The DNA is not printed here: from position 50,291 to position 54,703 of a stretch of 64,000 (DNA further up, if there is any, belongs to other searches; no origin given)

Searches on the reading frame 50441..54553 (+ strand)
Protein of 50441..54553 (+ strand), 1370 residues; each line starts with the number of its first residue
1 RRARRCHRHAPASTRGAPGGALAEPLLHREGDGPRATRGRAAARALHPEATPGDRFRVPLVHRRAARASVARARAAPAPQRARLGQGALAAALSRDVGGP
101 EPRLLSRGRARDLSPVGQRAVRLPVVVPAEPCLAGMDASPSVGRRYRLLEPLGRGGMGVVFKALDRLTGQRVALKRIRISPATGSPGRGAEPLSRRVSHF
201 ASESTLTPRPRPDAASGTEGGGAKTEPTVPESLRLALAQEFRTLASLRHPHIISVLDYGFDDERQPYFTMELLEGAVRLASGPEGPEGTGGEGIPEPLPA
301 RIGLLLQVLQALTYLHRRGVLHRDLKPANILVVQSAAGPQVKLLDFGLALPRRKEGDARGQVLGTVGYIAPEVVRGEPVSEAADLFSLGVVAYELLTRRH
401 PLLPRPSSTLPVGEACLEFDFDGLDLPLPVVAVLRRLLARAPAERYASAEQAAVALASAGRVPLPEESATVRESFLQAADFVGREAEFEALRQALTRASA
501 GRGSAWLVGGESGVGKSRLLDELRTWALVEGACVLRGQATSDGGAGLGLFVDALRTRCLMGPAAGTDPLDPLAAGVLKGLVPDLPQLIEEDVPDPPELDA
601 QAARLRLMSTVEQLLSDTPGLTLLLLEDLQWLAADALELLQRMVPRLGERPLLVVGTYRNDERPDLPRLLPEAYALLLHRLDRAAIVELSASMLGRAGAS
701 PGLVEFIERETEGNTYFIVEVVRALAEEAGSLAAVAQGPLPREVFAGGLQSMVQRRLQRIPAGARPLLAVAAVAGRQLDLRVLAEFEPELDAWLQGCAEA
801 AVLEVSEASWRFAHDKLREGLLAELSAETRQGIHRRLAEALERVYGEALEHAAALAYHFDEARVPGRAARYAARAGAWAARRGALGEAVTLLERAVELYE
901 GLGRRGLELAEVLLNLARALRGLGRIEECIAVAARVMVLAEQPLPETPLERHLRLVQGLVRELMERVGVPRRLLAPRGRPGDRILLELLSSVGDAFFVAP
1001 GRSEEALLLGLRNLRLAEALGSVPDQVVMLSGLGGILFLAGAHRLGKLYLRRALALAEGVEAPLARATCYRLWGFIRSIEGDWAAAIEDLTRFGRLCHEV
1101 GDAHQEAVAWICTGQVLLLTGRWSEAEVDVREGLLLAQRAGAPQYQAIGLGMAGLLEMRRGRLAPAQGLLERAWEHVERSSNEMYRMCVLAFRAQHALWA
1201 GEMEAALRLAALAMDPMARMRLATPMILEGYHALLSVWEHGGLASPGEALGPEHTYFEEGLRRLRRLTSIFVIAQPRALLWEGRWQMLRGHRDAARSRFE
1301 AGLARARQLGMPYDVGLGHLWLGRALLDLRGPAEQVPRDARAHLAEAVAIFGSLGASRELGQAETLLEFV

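Call 7: search_protein_families(library=pfam, proteins=[window:50441-54553:+], max_evalue=0.001)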
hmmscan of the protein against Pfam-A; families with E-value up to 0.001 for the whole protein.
window:50441-54553:+ (1370 aa): 6 families
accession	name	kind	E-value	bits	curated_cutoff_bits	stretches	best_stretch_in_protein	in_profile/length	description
PF00069.31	Pkinase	-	2.7e-38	132.3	31.7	1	236-403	44-198/263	Protein kinase domain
PF13191.12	AAA_16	-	6e-20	72.8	32.6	1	481-655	2-167/167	AAA ATPase domain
PF07714.23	PK_Tyr_Ser-Thr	-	1.4e-18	67.6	23.1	1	234-398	45-200/258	Protein tyrosine and serine/threonine kinase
PF13401.12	AAA_22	-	7.6e-06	26.7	27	1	507-658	9-124/130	AAA domain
PF13424.12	TPR_12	-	3.6e-05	24.3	30.1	1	874-928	8-63/77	Tetratricopeptide repeat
PF17667.7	Pkinase_fungal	-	8e-05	22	24.1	1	305-385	292-376/387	Fungal protein kinase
